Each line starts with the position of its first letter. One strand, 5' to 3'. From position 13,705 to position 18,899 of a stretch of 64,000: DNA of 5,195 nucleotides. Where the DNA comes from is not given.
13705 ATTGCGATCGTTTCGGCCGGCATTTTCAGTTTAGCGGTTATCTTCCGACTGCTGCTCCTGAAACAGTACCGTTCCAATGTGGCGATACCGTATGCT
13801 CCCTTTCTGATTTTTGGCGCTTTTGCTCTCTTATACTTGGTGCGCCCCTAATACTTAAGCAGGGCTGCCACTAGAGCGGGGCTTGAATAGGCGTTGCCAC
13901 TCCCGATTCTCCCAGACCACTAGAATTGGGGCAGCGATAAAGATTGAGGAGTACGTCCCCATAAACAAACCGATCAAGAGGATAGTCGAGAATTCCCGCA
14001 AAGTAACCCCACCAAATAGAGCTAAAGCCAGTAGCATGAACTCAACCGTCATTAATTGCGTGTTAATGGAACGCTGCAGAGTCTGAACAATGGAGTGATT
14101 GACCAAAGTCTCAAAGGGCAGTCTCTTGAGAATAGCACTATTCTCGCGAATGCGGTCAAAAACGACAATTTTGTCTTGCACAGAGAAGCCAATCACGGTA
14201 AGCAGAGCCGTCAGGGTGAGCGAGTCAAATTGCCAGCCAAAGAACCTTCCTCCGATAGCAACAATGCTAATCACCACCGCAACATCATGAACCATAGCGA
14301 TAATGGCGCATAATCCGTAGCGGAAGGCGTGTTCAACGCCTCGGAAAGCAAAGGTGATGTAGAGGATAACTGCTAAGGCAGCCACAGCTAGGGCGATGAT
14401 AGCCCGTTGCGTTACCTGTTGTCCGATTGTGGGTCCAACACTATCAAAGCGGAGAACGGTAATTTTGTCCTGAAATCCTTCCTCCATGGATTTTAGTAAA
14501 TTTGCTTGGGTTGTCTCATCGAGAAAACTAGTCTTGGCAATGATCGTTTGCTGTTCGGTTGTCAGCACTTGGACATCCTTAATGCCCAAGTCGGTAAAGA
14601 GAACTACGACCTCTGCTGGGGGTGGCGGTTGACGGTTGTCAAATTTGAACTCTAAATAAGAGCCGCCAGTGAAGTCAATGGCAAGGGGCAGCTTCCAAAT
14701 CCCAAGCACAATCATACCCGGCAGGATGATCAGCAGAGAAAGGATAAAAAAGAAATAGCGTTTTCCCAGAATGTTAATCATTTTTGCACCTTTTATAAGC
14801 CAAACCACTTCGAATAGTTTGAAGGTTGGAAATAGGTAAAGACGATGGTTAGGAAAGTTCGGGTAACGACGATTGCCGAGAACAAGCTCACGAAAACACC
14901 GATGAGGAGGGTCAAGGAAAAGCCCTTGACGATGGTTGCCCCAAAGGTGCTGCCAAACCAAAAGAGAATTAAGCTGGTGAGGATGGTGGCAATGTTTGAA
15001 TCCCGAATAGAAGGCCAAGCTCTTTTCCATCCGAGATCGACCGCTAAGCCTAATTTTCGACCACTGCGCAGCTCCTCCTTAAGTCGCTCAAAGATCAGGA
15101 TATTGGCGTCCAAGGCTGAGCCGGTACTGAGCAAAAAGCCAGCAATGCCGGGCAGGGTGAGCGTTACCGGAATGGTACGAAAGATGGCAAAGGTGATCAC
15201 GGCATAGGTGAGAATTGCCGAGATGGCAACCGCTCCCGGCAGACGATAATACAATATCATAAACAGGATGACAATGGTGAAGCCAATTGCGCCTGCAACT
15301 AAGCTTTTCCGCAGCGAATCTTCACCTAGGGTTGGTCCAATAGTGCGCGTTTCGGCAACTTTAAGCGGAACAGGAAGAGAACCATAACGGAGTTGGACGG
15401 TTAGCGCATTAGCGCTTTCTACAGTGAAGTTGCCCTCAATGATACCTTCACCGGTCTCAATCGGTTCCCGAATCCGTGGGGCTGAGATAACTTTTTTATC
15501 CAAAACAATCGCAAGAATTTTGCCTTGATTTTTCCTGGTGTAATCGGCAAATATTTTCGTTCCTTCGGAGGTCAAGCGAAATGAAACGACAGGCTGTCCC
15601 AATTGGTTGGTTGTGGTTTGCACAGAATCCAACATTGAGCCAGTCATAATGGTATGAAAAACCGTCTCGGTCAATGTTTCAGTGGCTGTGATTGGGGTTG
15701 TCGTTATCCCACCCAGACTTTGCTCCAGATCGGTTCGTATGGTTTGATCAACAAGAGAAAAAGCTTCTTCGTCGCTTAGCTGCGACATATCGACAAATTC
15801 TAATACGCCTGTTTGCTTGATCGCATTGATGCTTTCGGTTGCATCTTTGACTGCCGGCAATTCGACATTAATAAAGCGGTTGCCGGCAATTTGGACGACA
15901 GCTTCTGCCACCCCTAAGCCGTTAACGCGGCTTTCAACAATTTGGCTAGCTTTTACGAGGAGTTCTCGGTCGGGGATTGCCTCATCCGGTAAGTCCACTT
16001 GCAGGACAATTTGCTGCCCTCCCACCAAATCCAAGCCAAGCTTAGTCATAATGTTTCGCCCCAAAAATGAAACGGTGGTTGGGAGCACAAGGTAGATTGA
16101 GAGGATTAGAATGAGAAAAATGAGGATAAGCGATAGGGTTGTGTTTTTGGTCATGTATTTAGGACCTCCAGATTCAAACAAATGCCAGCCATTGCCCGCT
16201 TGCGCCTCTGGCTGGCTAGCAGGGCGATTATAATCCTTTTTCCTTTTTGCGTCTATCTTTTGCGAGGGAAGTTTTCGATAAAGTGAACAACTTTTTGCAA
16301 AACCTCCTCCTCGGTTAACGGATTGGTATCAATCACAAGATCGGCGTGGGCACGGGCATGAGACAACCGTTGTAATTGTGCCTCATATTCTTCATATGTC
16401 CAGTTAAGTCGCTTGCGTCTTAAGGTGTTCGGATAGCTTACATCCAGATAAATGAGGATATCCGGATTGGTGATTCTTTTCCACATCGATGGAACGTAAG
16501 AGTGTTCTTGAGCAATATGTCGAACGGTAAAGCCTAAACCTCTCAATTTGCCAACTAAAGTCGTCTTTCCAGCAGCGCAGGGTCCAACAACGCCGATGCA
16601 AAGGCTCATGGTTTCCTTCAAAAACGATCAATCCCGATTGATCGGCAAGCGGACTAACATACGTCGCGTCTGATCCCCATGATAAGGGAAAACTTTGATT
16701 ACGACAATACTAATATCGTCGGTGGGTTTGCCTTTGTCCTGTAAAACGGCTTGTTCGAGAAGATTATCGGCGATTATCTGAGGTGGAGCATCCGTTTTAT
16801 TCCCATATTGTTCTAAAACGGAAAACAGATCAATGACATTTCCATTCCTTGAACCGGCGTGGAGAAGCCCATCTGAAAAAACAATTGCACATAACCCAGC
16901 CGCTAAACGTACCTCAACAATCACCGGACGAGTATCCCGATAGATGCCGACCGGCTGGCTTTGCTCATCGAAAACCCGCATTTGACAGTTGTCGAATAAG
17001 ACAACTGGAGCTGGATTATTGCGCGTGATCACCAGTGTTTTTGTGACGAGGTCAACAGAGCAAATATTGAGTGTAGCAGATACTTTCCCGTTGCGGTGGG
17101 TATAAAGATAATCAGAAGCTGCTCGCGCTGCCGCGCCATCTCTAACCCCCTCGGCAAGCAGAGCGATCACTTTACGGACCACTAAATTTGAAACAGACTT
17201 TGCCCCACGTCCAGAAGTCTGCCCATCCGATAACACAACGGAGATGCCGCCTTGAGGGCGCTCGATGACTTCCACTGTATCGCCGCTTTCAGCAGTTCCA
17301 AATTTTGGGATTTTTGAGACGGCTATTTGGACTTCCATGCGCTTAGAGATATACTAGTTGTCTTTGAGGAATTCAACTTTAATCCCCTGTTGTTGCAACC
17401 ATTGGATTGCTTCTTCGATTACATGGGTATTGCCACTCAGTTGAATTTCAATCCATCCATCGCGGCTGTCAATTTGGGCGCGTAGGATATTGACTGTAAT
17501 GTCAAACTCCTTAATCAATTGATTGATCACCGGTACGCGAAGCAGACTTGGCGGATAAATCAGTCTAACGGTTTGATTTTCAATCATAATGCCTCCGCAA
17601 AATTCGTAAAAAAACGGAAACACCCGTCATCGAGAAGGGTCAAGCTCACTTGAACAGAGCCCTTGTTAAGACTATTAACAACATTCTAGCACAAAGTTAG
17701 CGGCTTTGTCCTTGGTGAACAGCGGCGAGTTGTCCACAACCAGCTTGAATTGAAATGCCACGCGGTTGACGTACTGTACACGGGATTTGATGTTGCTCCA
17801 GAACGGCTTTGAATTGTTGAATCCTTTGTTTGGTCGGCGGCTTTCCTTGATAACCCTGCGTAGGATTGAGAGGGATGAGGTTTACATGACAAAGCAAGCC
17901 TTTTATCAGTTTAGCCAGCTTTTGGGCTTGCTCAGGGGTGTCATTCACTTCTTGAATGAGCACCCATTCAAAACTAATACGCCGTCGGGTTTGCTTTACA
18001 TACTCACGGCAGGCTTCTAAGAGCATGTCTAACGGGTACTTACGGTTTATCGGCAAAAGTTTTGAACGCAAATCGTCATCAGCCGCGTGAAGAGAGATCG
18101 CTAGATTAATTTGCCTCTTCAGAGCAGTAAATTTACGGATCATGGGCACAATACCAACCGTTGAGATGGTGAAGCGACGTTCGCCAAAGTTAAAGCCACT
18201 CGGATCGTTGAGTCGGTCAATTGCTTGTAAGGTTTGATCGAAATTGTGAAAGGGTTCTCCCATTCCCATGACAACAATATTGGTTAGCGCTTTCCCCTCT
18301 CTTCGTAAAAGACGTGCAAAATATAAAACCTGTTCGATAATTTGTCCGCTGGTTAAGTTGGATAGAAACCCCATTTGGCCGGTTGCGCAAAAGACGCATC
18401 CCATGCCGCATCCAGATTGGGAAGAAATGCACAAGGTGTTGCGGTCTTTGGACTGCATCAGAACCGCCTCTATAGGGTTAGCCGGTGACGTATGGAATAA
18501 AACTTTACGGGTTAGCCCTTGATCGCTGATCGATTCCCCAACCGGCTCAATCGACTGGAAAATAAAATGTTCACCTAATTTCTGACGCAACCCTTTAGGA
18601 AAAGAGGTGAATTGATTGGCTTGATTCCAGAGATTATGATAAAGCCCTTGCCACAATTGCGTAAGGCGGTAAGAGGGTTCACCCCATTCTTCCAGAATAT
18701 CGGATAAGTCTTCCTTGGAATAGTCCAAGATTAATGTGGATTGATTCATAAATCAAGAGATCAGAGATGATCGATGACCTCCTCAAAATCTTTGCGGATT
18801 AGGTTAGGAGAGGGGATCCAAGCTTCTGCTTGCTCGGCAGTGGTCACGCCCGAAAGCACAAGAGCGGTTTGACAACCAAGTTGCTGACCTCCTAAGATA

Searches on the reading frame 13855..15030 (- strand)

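Call 39: search_protein_families(library=pfam, proteins=[window:13855-15030:-], max_evalue=0.00001)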
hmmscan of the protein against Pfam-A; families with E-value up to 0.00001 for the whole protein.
window:13855-15030:- (391 aa): 1 family
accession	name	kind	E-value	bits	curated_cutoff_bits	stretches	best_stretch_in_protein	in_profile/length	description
PF02355.23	SecD_SecF_C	-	9.9e-52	175.5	20.5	1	182-375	5-188/189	Protein export membrane protein SecD/SecF, C-terminal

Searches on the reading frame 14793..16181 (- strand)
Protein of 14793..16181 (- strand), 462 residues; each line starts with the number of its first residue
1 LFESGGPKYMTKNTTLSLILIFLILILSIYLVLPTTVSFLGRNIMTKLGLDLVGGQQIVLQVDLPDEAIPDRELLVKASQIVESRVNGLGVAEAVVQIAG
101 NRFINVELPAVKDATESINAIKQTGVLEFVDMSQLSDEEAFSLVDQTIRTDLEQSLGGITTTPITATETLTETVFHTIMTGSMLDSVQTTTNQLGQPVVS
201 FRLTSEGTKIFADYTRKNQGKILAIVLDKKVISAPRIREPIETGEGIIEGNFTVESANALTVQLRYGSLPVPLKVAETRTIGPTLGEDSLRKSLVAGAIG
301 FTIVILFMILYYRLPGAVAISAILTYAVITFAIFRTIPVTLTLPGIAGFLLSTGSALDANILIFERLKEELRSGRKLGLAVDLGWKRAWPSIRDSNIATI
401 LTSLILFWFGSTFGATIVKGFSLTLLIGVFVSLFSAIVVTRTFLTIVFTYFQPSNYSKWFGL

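Call 39: search_protein_families(library=pfam, proteins=[window:14793-16181:-], max_evalue=0.00001)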
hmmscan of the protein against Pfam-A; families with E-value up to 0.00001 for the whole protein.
window:14793-16181:- (462 aa): 3 families
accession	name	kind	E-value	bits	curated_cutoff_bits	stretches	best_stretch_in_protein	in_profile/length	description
PF22599.2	SecDF_P1_head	-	6e-31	107.1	27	1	176-271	18-114/114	SecDF, P1 head subdomain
PF21760.3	SecD_1st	-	7e-16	57.9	27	1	77-132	3-58/60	Protein translocase subunit SecDF, P1 domain, N-terminal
PF02355.23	SecD_SecF_C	-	7.4e-14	52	20.5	1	275-445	15-184/189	Protein export membrane protein SecD/SecF, C-terminal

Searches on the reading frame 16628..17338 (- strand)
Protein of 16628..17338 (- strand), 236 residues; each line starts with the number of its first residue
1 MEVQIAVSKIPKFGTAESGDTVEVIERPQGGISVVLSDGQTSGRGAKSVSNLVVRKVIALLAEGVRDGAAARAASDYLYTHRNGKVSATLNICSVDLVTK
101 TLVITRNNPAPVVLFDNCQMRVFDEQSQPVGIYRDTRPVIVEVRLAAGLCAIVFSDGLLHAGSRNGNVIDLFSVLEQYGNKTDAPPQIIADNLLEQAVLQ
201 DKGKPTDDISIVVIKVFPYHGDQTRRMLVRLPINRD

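Call 39: search_protein_families(library=pfam, proteins=[window:16628-17338:-], max_evalue=0.00001)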
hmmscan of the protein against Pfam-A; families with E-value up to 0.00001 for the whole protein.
window:16628-17338:- (236 aa): 1 family
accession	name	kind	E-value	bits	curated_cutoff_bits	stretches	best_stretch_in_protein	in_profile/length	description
PF07228.17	SpoIIE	-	2.4e-18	67.2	25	1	29-216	2-191/192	Stage II sporulation protein E (SpoIIE)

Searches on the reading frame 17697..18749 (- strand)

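Call 39: search_protein_families(library=pfam, proteins=[window:17697-18749:-], max_evalue=0.00001)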
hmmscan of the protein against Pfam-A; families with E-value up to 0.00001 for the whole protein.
window:17697-18749:- (350 aa): 2 families
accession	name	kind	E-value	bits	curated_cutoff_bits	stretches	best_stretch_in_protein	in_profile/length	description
PF04055.27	Radical_SAM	-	4.2e-15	56.7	29.5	1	109-273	2-160/166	Radical SAM superfamily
PF21016.3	RlmN_N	-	5e-07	29.8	24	1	7-62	3-58/60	Ribosomal RNA large subunit methyltransferase N-terminal domain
